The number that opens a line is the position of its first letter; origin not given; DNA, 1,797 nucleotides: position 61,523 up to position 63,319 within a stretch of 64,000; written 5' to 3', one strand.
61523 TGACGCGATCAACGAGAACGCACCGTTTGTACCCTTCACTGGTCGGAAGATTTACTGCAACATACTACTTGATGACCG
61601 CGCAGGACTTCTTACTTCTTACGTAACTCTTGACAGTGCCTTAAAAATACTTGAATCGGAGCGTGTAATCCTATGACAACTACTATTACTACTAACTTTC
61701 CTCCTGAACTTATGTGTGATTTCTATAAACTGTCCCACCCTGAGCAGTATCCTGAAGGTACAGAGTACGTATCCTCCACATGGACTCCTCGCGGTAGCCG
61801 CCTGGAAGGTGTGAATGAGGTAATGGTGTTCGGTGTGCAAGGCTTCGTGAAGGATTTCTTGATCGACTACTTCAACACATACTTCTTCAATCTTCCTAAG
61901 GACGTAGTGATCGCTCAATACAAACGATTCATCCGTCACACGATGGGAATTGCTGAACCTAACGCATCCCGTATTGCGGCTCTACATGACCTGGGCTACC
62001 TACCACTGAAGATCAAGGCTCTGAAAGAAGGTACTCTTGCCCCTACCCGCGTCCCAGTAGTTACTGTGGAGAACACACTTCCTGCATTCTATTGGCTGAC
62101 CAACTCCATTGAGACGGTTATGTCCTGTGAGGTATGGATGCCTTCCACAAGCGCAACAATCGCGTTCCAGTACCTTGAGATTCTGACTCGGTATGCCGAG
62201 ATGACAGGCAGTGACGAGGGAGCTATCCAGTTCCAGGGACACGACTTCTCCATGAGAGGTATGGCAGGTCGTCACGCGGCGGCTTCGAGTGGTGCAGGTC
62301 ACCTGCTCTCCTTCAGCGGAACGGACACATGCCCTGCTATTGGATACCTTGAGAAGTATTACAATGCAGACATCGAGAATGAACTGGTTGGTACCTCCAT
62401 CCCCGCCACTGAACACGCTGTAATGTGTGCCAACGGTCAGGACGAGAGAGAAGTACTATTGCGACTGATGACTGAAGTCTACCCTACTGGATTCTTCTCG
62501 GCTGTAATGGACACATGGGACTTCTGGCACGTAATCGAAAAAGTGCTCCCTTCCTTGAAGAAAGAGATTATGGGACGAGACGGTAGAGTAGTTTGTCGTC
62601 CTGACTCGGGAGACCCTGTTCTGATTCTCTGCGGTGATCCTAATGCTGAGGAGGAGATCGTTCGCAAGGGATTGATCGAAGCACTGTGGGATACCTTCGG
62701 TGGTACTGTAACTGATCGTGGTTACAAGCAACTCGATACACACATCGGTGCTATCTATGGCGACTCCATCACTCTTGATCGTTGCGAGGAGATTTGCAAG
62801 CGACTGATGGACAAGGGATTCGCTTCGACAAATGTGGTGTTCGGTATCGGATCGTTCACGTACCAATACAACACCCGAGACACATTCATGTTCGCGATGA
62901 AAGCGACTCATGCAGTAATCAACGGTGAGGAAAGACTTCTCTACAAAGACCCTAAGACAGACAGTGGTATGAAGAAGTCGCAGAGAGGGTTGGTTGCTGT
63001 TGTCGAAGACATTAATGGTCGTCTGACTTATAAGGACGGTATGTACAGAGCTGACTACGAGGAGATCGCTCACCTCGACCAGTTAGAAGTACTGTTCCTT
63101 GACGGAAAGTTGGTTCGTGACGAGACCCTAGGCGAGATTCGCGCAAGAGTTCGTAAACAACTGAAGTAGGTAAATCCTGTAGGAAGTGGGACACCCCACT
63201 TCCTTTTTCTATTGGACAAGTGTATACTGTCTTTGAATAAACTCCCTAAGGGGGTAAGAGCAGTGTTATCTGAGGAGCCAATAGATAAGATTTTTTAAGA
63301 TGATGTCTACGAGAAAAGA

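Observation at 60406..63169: Coupled three-gene operon Prs-like kinase / HAD phosphatase / NAMPT-family enzyme: candidate NAD+ reconstitution module against NAD+-depleting immunity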

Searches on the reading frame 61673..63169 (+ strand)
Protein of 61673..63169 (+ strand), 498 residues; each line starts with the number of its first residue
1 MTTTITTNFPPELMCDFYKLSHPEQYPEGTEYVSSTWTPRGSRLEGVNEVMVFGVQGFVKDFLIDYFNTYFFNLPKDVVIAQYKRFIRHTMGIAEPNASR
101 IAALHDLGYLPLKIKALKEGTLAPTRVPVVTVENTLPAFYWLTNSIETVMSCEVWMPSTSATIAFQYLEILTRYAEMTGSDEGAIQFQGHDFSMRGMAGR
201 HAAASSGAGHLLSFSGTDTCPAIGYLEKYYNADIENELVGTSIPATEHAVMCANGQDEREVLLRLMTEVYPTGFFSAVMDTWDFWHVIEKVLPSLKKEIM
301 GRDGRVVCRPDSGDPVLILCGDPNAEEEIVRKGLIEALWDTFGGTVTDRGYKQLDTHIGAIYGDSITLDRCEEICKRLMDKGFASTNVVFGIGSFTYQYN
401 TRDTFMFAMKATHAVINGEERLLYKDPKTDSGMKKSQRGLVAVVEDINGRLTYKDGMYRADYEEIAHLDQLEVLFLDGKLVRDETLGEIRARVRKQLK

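Call 3: search_protein_families(library=pfam, proteins=[window:61673-63169:+], max_evalue=0.01)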
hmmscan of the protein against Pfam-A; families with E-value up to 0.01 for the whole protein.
window:61673-63169:+ (498 aa): 2 families
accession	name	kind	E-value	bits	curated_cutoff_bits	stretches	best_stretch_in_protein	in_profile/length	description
PF04095.22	NAPRTase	-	2.6e-39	135.8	20.8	1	187-440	1-221/239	Nicotinate phosphoribosyltransferase (NAPRTase) family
PF18127.6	NAMPT_N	-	7.6e-08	33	25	1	13-63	4-52/98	Nicotinamide phosphoribosyltransferase, N-terminal domain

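Call 4: search_protein_families(library=phrogs, proteins=[window:61673-63169:+], max_evalue=0.001)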
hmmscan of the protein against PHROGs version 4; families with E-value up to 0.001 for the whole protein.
window:61673-63169:+ (498 aa): 4 families
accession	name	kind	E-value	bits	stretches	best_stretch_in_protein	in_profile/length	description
phrog_448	-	other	9.5e-197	655.8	1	2-497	6-497/500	nicotinamide phosphoribosyl transferase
phrog_15800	-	other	3.9e-95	320.1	2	329-497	154-322/322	nicotinamide phosphoribosyl transferase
phrog_16547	-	other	2.6e-88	297.2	1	5-300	4-309/315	nicotinamide phosphoribosyl transferase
phrog_12872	-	other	1.4e-75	256.1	2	333-493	377-536/547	nicotinamide phosphoribosyl transferase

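Call 5: search_protein_families(library=ncbifam, proteins=[window:61673-63169:+], max_evalue=0.01)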
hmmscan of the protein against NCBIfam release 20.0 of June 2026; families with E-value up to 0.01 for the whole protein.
window:61673-63169:+ (498 aa): 1 family
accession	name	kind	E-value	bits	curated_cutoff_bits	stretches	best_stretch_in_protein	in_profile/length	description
NF006629.0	PRK09198.1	equivalog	7.9e-160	532.6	405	1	12-495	8-463/465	nicotinate phosphoribosyltransferase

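Call 14: search_solved_structures(query=window:61673-63169:+, max_evalue=0.001, show_alignments=2)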
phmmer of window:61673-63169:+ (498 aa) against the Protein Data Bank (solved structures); distinct sequences matched with E-value up to 0.001: 32.
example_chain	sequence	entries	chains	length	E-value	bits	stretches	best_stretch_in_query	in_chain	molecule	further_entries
9w5w_A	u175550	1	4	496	1.1e-215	720.2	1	8-491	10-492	Nicotinamide phosphoribosyltransferase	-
9w5x_A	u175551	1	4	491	1.3e-215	719.9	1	8-491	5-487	Nicotinamide phosphoribosyltransferase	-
9ke8_A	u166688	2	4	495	9.8e-148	496.1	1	10-492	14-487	Nicotinamide phosphoribosyltransferase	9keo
7yqo_A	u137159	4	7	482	6.5e-56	193.2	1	14-492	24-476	Pre-B cell enhancing factor related protein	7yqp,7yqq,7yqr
2gvl_A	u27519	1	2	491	3.7e-55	190.7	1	9-493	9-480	Nicotinamide phosphoribosyltransferase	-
2h3d_A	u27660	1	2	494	3.8e-55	190.7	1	9-493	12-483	Nicotinamide phosphoribosyltransferase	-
7q8t_A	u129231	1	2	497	3.8e-55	190.7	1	9-493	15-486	Nicotinamide phosphoribosyltransferase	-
2h3b_A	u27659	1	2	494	4.1e-55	190.6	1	12-493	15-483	Nicotinamide phosphoribosyltransferase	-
6tac_A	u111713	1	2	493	6.2e-55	190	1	10-493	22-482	Nicotinamide phosphoribosyltransferase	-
2g95_A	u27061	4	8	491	1.8e-54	188.5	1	9-493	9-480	Nicotinamide phosphoribosyltransferase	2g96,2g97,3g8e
2gvg_A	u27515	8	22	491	2.6e-54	187.9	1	10-493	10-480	Nicotinamide phosphoribosyltransferase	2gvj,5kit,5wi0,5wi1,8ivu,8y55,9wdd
7ppe_A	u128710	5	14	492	2.6e-54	187.9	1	10-493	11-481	Nicotinamide phosphoribosyltransferase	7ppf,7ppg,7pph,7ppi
5lx3_A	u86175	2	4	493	2.6e-54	187.9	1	10-493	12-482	Nicotinamide phosphoribosyltransferase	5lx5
5nsd_A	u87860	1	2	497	2.7e-54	187.9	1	10-493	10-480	Nicotinamide phosphoribosyltransferase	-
7enq_A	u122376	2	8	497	2.7e-54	187.9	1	10-493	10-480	Nicotinamide phosphoribosyltransferase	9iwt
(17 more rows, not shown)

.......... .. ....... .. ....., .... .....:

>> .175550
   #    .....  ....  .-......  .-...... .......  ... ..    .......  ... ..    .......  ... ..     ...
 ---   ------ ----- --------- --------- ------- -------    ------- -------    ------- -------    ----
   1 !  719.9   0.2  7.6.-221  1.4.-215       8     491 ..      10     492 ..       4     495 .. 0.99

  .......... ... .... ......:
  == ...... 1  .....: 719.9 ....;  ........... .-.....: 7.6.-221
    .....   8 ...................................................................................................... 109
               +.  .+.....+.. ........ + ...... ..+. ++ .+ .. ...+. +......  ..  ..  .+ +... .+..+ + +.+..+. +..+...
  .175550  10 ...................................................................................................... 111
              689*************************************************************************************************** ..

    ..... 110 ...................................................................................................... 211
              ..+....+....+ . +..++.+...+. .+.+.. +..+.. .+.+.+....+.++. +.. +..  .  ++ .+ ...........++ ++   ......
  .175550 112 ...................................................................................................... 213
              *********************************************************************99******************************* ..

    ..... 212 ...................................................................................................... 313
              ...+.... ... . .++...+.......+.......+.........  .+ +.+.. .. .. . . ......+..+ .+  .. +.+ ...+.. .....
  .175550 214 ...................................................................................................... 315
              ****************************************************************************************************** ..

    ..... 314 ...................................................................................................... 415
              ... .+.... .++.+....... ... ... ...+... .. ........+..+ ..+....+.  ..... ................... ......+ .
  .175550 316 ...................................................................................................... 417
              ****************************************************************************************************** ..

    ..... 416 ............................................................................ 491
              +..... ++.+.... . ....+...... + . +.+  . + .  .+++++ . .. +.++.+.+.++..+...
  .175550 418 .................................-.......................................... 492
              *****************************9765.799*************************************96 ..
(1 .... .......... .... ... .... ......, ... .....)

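Call 40: search_dna_similar(query=window:61673-63169:+, collection=phages, mode=protein, max_rows=40, max_evalue=1e-20)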
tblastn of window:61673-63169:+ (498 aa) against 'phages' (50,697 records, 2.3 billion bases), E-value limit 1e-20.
Records with a match: 2011; places in all: 2015; records where one place covers at least 80% of the query: 1954.
Best place of each record, by identity: 60-80% 19; <60% 1992.
By first word of the organism name: Vibrio 227; Staphylococcus 198; Pseudomonas 198; Klebsiella 198; Escherichia 189; Salmonella 128; Mycobacterium 104; Aeromonas 97; Bacillus 84; Listeria 55; and 67 more.
By host as written in the record: - 249; Klebsiella pneumoniae 93; Staphylococcus aureus 82; Mycobacterium smegmatis mc2 155 65; Pseudomonas aeruginosa 55; Escherichia coli 51; Listeria monocytogenes 44; Vibrio harveyi BAA-1116 36; and 505 more.
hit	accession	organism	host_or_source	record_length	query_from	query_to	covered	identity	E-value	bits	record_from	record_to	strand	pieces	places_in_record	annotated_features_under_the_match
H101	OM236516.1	Bacillus phage FADO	Bacillus subtilis BEST7003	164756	1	496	100%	62.5%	0e+0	598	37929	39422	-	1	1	nicotinamide phosphoribosyltransferase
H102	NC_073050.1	Bacillus phage FADO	Bacillus subtilis BEST7003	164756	1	496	100%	62.5%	0e+0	598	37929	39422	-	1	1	nicotinamide phosphoribosyltransferase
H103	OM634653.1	Bacillus phage vB_BsuS_PJN02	Bacillus subtilis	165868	1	490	98%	63.1%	0e+0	597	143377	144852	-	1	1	nicotinamide phosphoribosyl transferase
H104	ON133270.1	Bacillus phage 2S-4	Rosselomorea vietnamensis FJAT-46955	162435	1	490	98%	63.1%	0e+0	597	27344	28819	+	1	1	none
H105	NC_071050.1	Bacillus phage vB_BsuS_PJN02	Bacillus subtilis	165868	1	490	98%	63.1%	0e+0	597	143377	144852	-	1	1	nicotinamide phosphoribosyl transferase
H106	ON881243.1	Bacillus phage PK-3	Bacillus sp.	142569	1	490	98%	62.9%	0e+0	592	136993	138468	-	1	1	nicotinate phosphoribosyltransferase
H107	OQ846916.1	Alicyclobacillus phage KKP_3916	Alicyclobacillus acidoterrestris strain ...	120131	6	491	98%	63.2%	0e+0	607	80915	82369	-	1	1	hypothetical protein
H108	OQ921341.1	Bacillus phage SPbetaL1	Bacillus subtilis BEST7003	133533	9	490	97%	63.1%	0e+0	621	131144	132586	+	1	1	hypothetical protein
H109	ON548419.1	Bacillus phage vB_BanS-Thrax3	Bacillus anthracis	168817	5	496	99%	60.7%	0e+0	582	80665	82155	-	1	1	nicotinamide phosphoribosyl transferase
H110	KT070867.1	Bacillus phage PBC2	Bacillus cereus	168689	5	496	99%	59.7%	0e+0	573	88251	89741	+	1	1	nicotinamide phosphoribosyl transferase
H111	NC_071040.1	Bacillus phage PBC2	Bacillus cereus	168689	5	496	99%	59.7%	0e+0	573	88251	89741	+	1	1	nicotinamide phosphoribosyl transferase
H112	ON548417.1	Bacillus phage vB_BanS-Thrax1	Bacillus anthracis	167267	5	496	99%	59.6%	0e+0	572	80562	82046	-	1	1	nicotinamide phosphoribosyl transferase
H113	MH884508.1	Bacillus phage vB_BcoS-136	Bacillus cohnii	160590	1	490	97%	59.9%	2e-111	565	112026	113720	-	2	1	nicotinamide phosphoribosyl transferase | prs: ribose-phosphate pyrophosphokinase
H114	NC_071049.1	Bacillus phage vB_BcoS-136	Bacillus cohnii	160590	1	490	97%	59.9%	2e-111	565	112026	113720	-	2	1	nicotinamide phosphoribosyl transferase | prs: ribose-phosphate pyrophosphokinase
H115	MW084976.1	Bacillus phage Kirov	Bacillus cereus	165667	10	496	96%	60.3%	4e-108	567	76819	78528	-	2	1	nicotinate phosphoribosyl transferase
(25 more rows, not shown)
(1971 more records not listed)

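Call 42: get_annotated_region(hit=H108, flank=4000)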
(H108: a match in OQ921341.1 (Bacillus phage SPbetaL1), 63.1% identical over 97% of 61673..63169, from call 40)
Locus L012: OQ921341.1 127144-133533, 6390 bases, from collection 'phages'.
description: Bacillus phage SPbetaL1, complete genome.
organism: Bacillus phage SPbetaL1 (NCBI taxid 3053435)
taxonomy: Viruses; Duplodnaviria; Heunggongvirae; Uroviricota; Caudoviricetes; Spbetavirus
host: Bacillus subtilis BEST7003; source: soil; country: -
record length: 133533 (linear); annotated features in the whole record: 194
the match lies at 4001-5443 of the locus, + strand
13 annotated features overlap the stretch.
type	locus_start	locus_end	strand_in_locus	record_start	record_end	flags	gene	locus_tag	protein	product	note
CDS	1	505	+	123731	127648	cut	-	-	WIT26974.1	hypothetical protein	182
CDS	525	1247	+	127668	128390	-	-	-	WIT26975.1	hypothetical protein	183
CDS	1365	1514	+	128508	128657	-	-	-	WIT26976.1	hypothetical protein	184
CDS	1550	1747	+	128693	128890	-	-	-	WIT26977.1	hypothetical protein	185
CDS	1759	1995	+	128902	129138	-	-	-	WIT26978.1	hypothetical protein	186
CDS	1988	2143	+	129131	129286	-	-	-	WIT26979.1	hypothetical protein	187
CDS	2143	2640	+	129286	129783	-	-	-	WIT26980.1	hypothetical protein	188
CDS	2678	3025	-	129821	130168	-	-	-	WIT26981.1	hypothetical protein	189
CDS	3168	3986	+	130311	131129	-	-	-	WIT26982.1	hypothetical protein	190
CDS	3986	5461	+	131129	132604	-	-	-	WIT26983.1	hypothetical protein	191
CDS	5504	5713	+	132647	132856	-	-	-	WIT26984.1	hypothetical protein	192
CDS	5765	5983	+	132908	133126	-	-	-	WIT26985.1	hypothetical protein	193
CDS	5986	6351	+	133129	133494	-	-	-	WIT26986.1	hypothetical protein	194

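Call 43: get_annotated_region(hit=H102, flank=5000)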
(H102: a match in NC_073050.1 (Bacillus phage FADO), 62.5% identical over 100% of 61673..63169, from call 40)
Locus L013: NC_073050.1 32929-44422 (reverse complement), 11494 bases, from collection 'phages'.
description: Bacillus phage FADO, complete genome.
organism: Bacillus phage FADO (NCBI taxid 2917160)
taxonomy: Viruses; Duplodnaviria; Heunggongvirae; Uroviricota; Caudoviricetes
host: Bacillus subtilis BEST7003; source: soil; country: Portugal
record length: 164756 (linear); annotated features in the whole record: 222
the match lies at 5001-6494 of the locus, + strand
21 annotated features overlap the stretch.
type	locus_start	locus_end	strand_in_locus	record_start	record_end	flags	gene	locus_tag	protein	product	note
CDS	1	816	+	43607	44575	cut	-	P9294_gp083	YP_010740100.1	peptidase T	-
CDS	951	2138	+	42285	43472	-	-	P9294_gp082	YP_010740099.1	hypothetical protein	-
CDS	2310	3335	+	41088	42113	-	-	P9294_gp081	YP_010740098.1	glycosyltransferase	-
CDS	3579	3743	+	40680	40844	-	-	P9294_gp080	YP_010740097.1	hypothetical protein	-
CDS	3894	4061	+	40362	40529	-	-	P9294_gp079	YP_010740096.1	hypothetical protein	-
CDS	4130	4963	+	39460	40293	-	-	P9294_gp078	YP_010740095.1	ribose-phosphate pyrophosphokinase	-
CDS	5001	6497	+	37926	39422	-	-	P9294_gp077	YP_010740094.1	nicotinamide phosphoribosyltransferase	-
CDS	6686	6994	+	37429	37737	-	-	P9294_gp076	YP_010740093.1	hypothetical protein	-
CDS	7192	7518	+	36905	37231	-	-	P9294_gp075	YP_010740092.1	hypothetical protein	-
CDS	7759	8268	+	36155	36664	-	-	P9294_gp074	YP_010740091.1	hypothetical protein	-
CDS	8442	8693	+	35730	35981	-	-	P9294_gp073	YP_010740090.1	hypothetical protein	-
CDS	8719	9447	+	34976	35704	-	-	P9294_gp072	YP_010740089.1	tRNAHis-5'-guanylyltransferase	-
CDS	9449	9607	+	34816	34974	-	-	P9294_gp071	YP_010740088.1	hypothetical protein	-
CDS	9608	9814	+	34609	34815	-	-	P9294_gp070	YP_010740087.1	hypothetical protein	-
CDS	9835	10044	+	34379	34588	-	-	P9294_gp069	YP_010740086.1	hypothetical protein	-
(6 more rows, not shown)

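Call 44: get_annotated_region(hit=H107, flank=5000)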
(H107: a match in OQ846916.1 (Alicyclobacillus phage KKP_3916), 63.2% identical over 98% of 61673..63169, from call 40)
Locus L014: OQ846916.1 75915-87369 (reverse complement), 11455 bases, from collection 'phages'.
description: Alicyclobacillus phage KKP_3916, complete genome.
organism: Alicyclobacillus phage KKP_3916 (NCBI taxid 3040651)
taxonomy: Viruses; Duplodnaviria; Heunggongvirae; Uroviricota; Caudoviricetes
host: Alicyclobacillus acidoterrestris strain KKP 3133; source: orchard soil; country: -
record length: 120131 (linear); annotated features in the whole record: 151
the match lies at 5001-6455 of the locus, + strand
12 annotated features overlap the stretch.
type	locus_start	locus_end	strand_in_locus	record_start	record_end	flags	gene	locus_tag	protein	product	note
CDS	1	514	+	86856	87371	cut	-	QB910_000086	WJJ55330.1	hypothetical protein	-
CDS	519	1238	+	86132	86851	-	-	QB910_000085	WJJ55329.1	hypothetical protein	-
CDS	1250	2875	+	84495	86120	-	-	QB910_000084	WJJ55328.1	hypothetical protein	-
CDS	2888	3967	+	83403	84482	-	-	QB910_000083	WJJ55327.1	hypothetical protein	-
CDS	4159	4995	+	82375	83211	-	-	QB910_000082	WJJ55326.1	hypothetical protein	-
CDS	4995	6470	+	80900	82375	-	-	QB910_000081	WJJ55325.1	hypothetical protein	-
CDS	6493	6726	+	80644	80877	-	-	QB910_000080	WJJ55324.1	hypothetical protein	-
CDS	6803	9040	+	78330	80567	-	-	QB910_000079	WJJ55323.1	hypothetical protein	-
CDS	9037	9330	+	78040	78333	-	-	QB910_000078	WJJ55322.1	hypothetical protein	-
CDS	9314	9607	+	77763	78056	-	-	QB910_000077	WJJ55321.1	hypothetical protein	-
CDS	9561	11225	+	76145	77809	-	-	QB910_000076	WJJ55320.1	hypothetical protein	-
CDS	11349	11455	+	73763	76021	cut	-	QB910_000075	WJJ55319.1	ribonucleoside-diphosphate reductase large subunit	-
